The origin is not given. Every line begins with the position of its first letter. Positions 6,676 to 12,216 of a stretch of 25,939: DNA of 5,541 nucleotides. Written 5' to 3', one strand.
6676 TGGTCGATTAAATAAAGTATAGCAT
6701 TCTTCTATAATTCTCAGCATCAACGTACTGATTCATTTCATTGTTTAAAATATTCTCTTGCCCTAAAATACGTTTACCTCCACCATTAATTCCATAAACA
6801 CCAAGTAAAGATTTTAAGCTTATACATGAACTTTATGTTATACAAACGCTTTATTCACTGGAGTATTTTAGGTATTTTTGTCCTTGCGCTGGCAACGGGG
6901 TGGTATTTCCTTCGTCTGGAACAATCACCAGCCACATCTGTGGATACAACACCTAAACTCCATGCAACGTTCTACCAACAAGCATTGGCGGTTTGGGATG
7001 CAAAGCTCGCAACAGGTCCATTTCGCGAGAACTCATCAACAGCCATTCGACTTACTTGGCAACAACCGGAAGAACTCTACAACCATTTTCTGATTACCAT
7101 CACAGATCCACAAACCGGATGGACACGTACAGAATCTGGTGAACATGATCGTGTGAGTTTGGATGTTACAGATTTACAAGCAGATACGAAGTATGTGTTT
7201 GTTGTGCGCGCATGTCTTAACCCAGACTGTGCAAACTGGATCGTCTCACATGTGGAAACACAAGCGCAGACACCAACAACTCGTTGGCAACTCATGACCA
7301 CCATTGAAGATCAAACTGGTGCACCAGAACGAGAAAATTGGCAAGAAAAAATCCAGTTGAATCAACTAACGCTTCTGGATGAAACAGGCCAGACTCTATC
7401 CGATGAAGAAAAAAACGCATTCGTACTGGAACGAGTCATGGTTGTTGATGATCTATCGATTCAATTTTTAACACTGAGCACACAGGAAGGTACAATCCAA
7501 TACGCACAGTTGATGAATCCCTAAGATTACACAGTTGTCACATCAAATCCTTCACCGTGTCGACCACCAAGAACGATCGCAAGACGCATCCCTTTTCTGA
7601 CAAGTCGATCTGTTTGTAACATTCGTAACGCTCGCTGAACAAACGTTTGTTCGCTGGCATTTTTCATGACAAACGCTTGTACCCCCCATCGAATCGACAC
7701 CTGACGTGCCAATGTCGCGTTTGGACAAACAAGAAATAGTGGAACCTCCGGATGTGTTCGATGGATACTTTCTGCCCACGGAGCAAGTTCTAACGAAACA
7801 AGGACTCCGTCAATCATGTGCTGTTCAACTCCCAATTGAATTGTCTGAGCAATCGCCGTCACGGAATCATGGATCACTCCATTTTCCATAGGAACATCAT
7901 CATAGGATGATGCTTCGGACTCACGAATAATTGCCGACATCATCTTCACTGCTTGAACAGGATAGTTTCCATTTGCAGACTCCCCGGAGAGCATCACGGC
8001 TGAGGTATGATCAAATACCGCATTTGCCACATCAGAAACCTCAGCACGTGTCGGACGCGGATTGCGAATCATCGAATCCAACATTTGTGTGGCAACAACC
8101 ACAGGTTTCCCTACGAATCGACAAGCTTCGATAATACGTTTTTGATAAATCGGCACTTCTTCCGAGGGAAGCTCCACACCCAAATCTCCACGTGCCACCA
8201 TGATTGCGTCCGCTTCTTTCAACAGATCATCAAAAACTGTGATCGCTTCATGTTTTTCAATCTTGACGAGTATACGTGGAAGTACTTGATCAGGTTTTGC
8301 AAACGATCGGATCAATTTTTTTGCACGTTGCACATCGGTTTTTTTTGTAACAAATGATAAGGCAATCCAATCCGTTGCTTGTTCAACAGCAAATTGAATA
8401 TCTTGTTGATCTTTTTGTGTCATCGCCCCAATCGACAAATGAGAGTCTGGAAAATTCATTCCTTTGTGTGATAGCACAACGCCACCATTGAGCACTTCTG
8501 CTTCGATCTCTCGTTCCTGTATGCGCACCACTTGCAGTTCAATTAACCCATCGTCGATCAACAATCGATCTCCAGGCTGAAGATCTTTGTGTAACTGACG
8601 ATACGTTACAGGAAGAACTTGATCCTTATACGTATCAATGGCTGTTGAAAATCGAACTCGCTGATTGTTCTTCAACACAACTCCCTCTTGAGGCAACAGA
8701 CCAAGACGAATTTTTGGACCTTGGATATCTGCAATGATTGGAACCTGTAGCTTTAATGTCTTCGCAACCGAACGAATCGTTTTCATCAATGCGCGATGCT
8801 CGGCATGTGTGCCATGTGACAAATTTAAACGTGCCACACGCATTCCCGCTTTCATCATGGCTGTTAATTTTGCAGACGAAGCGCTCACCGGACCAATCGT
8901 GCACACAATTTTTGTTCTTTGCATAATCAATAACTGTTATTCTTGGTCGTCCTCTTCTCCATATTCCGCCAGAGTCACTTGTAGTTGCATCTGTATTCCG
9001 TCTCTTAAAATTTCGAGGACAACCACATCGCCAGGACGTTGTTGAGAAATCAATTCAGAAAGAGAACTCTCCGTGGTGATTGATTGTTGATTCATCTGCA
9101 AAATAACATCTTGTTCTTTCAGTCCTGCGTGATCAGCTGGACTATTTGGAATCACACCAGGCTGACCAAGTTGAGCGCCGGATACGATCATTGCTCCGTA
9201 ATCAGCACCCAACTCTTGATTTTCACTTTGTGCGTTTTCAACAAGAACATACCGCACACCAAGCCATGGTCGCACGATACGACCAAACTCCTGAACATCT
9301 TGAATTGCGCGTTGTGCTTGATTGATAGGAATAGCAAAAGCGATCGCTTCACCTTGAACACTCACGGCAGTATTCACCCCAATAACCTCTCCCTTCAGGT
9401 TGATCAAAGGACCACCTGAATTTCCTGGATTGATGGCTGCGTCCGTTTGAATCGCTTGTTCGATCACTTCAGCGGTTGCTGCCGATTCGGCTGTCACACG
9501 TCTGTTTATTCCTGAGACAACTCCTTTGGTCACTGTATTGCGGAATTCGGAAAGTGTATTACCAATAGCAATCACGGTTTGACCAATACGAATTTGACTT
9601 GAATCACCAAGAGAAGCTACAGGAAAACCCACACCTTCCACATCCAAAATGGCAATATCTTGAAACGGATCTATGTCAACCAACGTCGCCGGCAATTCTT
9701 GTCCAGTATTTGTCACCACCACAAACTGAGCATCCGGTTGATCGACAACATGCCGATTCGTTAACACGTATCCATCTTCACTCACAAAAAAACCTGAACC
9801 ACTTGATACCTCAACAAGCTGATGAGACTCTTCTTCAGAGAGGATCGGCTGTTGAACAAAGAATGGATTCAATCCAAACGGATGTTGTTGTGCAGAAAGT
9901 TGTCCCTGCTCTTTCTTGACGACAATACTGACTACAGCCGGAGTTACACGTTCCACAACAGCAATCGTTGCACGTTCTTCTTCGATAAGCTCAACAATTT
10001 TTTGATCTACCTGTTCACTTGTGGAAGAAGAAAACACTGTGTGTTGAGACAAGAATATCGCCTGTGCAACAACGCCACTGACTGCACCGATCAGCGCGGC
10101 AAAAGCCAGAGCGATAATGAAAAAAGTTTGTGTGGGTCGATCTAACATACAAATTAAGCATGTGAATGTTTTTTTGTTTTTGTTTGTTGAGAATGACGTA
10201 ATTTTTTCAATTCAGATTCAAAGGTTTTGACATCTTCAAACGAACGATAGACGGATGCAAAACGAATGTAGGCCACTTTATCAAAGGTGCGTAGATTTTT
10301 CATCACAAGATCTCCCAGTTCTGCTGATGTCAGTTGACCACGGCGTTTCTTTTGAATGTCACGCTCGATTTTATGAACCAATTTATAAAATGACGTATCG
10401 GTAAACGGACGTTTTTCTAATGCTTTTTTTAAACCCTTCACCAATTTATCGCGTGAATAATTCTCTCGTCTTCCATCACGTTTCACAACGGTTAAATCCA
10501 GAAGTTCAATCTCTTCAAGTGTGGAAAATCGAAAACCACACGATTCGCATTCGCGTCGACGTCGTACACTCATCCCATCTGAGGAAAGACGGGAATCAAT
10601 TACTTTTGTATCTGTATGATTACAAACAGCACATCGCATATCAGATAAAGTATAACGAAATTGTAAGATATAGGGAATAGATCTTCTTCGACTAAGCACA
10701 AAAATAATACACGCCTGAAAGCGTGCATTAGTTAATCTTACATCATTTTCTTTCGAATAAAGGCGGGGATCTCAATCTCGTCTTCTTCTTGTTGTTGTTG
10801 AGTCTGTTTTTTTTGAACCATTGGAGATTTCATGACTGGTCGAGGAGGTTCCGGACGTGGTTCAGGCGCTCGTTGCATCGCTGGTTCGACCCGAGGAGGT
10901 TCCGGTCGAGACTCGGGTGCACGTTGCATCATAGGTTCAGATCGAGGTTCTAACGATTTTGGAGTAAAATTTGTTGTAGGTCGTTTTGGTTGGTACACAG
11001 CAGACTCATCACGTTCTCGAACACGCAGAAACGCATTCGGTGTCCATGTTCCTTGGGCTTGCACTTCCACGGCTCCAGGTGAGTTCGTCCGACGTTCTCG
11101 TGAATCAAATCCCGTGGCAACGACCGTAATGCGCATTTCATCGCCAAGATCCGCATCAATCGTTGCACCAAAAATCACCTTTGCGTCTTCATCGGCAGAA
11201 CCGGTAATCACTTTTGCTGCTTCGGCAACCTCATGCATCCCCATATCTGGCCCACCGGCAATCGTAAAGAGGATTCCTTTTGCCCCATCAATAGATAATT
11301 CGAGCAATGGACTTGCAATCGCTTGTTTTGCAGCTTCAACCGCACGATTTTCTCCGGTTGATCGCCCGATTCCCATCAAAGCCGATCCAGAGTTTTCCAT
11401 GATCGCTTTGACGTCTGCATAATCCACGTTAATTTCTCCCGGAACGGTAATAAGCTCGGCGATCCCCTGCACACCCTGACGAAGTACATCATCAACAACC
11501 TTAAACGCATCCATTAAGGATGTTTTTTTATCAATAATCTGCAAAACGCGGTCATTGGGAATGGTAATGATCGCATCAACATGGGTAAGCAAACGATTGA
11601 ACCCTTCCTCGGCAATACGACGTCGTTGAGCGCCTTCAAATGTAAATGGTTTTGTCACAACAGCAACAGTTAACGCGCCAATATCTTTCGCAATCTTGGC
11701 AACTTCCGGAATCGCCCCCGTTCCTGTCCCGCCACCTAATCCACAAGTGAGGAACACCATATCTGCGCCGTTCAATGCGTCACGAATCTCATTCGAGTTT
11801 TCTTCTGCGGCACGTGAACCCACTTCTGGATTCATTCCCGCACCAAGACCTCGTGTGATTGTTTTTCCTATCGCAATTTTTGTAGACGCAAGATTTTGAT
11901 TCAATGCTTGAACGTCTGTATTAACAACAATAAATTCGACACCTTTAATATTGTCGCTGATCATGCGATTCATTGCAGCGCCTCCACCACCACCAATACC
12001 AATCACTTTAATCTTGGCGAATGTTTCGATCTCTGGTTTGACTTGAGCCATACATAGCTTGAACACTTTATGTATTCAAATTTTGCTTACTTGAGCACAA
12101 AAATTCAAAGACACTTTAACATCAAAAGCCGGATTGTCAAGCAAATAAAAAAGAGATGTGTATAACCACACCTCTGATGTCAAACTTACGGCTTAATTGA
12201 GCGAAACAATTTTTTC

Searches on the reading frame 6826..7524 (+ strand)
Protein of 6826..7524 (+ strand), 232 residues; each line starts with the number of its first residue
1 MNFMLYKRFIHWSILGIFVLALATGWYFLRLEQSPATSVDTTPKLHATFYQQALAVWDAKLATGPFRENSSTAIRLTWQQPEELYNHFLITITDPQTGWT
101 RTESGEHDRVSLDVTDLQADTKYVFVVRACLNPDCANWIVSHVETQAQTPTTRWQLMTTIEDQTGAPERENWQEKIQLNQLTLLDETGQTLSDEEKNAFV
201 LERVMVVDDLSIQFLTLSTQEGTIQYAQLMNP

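Call 11: search_protein_families(library=pfam, proteins=[window:6826-7524:+], max_evalue=0.01)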
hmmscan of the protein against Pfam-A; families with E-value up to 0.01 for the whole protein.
window:6826-7524:+ (232 aa): 2 families
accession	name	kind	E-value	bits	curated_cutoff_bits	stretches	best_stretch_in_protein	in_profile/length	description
PF00041.27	fn3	-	1.4e-07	32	25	1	66-130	8-69/84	Fibronectin type III domain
PF01292.26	Ni_hydr_CYTB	-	0.0033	17.7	30.1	1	6-48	5-46/179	Prokaryotic cytochrome b561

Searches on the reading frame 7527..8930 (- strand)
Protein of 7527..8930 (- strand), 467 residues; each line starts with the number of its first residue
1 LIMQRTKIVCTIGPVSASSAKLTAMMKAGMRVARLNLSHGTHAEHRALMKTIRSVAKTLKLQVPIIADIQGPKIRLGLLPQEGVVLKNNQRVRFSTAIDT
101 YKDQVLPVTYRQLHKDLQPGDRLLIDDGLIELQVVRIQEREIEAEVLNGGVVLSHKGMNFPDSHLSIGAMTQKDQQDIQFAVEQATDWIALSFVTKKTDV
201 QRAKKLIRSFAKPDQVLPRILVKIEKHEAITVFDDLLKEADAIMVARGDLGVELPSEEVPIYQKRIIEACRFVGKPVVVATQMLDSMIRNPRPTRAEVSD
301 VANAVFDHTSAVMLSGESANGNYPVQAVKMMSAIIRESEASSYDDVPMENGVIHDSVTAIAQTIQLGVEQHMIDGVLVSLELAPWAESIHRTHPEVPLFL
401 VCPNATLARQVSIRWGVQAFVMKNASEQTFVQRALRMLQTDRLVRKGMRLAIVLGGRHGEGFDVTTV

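Call 10: search_protein_families(library=pfam, proteins=[window:7527-8930:-], max_evalue=0.01)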
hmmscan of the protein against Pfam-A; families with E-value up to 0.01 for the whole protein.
window:7527-8930:- (467 aa): 2 families
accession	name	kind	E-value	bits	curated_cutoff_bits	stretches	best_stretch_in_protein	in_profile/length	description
PF00224.27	PK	-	6.4e-113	377.6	30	1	3-328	1-328/328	Pyruvate kinase, barrel domain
PF02887.21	PK_C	-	5.3e-08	33.4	28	1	386-459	29-103/114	Pyruvate kinase, alpha/beta domain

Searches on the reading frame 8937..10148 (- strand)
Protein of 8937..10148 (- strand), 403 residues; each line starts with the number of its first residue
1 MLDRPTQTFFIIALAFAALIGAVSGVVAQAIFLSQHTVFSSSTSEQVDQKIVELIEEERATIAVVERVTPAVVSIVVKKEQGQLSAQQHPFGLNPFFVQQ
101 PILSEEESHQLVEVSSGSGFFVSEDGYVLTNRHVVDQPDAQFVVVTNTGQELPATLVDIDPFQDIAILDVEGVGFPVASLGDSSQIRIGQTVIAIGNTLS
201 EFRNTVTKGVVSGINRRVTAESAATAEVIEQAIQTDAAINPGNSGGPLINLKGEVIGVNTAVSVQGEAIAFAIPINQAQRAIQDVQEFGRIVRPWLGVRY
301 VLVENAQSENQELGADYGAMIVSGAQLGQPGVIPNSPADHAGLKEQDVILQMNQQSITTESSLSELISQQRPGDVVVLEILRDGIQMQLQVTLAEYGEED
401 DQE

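Call 10: search_protein_families(library=pfam, proteins=[window:8937-10148:-], max_evalue=0.01)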
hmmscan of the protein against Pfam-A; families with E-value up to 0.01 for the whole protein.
window:8937-10148:- (403 aa): 8 families
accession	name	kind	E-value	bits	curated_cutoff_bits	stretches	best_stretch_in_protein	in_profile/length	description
PF13365.12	Trypsin_2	-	1.4e-33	117.1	27.6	1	117-258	1-144/144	Trypsin-like peptidase domain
PF00089.32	Trypsin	-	3.1e-20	73.4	20.6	1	114-282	18-220/220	Trypsin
PF13180.12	PDZ_2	-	3e-13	50.3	27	1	296-393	3-80/80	PDZ domain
PF17820.7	PDZ_6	-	3.2e-10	40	27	1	332-382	5-54/54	PDZ domain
PF10459.15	Peptidase_S46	-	5.2e-06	25.9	22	0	235-265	626-656/698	Peptidase S46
PF00595.29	PDZ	-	2.3e-05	25.1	23.2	1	331-380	31-80/81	PDZ domain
PF04495.20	GRASP55_65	-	0.0057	17.4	27.7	0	332-373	50-92/138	GRASP55/65 PDZ-like domain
PF05579.19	Peptidase_S32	-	0.0068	16.1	24.7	0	238-269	201-235/297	Equine arteritis virus serine endopeptidase S32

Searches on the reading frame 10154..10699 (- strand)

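Call 10: search_protein_families(library=pfam, proteins=[window:10154-10699:-], max_evalue=0.01)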
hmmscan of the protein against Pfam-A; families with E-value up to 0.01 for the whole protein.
window:10154-10699:- (181 aa): 2 families
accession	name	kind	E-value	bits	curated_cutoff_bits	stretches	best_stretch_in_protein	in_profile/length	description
PF03477.21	ATP-cone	-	1.2e-22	80.6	25.8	1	70-156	2-87/88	ATP cone domain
PF22811.2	Zn_ribbon_NrdR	-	6.3e-19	68.1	27.2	1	21-62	1-42/42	Transcriptional repressor NrdR-like, N-terminal domain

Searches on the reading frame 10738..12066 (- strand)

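Call 10: search_protein_families(library=pfam, proteins=[window:10738-12066:-], max_evalue=0.01)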
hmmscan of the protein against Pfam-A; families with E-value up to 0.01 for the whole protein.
window:10738-12066:- (442 aa): 4 families
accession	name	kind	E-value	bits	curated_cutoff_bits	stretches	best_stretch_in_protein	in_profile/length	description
PF00091.31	Tubulin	-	1.2e-46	159.8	33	1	18-179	1-190/190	Tubulin/FtsZ family, GTPase domain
PF12327.13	FtsZ_C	-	1e-34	119.1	27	1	227-321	1-95/95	FtsZ family, C-terminal domain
PF13809.12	Tubulin_2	-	0.0019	17.9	27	0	21-65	2-55/356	Tubulin like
PF04055.27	Radical_SAM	-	0.0037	17.9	29.5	1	86-213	29-156/166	Radical SAM superfamily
